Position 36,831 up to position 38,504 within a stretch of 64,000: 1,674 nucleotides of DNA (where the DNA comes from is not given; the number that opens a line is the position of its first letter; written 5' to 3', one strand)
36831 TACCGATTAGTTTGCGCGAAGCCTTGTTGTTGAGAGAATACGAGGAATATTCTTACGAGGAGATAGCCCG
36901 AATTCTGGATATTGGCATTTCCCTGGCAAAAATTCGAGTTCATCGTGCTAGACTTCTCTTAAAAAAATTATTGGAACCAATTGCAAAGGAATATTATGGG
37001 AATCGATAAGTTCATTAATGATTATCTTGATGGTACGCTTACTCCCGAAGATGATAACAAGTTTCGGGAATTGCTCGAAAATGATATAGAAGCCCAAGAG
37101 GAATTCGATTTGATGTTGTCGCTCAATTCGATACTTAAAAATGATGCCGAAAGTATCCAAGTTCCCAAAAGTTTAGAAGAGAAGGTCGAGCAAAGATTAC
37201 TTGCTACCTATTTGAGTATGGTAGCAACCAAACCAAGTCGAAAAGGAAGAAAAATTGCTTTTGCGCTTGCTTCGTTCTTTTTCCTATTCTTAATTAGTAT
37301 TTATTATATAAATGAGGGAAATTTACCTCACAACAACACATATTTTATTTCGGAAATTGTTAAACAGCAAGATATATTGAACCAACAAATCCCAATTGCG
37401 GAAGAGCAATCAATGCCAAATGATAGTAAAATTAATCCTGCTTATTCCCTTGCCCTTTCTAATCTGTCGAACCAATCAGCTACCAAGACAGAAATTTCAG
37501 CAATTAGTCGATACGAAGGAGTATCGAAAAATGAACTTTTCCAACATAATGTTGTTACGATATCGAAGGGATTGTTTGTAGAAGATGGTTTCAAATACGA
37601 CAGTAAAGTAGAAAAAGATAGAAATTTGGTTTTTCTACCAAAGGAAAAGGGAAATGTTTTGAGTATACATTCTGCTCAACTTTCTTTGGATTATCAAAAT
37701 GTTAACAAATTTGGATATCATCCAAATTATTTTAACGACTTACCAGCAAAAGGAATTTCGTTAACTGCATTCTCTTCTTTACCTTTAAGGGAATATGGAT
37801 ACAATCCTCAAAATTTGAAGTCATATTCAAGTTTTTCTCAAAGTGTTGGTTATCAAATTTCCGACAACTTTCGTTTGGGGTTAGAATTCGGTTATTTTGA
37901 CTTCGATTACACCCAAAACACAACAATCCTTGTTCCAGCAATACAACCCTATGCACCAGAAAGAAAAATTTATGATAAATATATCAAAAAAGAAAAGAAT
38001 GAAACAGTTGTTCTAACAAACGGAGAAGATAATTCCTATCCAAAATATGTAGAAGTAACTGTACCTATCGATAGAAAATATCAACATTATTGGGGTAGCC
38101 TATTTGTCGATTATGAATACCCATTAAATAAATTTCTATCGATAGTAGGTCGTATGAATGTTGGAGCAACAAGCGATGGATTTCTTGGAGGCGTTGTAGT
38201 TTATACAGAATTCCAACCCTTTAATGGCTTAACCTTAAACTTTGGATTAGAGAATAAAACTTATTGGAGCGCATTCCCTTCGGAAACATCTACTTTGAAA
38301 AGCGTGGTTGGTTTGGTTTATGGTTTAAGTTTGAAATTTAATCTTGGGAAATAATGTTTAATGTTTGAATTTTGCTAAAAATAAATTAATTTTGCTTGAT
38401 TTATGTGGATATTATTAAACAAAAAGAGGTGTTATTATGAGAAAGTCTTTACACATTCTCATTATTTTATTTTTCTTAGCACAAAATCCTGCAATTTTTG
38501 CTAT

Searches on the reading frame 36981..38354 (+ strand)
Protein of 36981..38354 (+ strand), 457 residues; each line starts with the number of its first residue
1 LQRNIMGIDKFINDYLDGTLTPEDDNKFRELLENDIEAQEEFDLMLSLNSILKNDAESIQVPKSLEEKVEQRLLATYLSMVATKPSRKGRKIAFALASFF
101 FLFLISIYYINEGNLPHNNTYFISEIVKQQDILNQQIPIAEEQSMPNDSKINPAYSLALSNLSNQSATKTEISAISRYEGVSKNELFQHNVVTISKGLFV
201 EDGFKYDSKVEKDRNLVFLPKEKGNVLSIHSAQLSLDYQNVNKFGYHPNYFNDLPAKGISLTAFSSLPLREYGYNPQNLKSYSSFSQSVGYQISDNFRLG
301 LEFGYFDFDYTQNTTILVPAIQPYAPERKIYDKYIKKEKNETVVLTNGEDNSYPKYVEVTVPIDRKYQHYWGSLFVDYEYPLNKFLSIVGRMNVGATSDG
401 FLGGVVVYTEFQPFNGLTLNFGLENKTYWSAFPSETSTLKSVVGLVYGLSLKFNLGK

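Call 3: search_protein_families(library=pfam, proteins=[window:36981-38354:+], max_evalue=0.01)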
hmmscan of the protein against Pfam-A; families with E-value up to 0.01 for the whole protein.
window:36981-38354:+ (457 aa): 0 families

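Call 4: search_protein_families(library=ncbifam, proteins=[window:36981-38354:+], max_evalue=0.01)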
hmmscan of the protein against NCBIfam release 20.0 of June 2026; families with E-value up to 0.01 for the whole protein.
window:36981-38354:+ (457 aa): 3 families
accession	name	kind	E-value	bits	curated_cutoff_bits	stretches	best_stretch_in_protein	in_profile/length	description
NF052375.1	antisigma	equivalog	1.4e-05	25.2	100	1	14-134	4-128/217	anti-sigma factor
NF010501.0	PRK13920.1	subfamily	0.00059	19.5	225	1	11-90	7-78/213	putative anti-sigmaE protein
TIGR03988.1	antisig_RsrA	equivalog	0.0031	17.6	62.5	1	13-76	10-73/77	mycothiol system anti-sigma-R factor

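Call 71: search_solved_structures(query=A4, max_evalue=10)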
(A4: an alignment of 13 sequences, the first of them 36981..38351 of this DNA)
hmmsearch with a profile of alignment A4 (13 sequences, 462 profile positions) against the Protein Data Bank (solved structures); distinct sequences matched with E-value up to 10: 1.
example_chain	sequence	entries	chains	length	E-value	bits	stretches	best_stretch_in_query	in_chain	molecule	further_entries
7cu3_B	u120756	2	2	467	0.24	13.9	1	78-160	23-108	Transmembrane protein FAM155A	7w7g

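Call 72: search_protein_families(library=pfam, alignment_id=A4, max_evalue=0.1)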
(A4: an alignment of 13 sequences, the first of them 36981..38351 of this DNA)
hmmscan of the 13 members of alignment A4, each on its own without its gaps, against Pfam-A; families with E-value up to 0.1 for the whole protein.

A. member 1, window:36981-38351:+ (457 aa): 0 families

B. families by the number of members that match (of 13 scanned): 7 families
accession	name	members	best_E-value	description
PF13490.11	zf-HC2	5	0.0021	Putative zinc-finger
PF13583.11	Reprolysin_4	1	0.0017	Metallo-peptidase family M12B Reprolysin-like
PF03677.18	UPF0137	1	0.02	Uncharacterised protein family (UPF0137)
PF17545.7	DUF5461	1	0.032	Family of unknown function (DUF5461)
PF18184.6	SLATT_3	1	0.047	SMODS and SLOG-associating 2TM effector domain 3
PF03872.18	RseA_N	1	0.054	Anti sigma-E protein RseA, N-terminal domain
PF14118.11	YfzA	1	0.082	YfzA-like protein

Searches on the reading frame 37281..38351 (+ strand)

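Call 29: search_protein_families(library=pfam, proteins=[window:37281-38351:+], max_evalue=5)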
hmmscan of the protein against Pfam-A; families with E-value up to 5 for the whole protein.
window:37281-38351:+ (357 aa): 3 families
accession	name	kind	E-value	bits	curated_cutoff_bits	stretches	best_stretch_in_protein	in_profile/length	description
PF19573.5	DUF6089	-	0.026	14.3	23.2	1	190-241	88-142/226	Domain of unknown function (DUF6089)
PF17313.7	DUF5359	-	0.1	13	25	1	65-85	28-48/56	Family of unknown function (DUF5359)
PF22453.1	TubZ-like_C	-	0.12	12.8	26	1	76-132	38-94/144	Tubulin/FtsZ-like protein TubZ-like, C-terminal domain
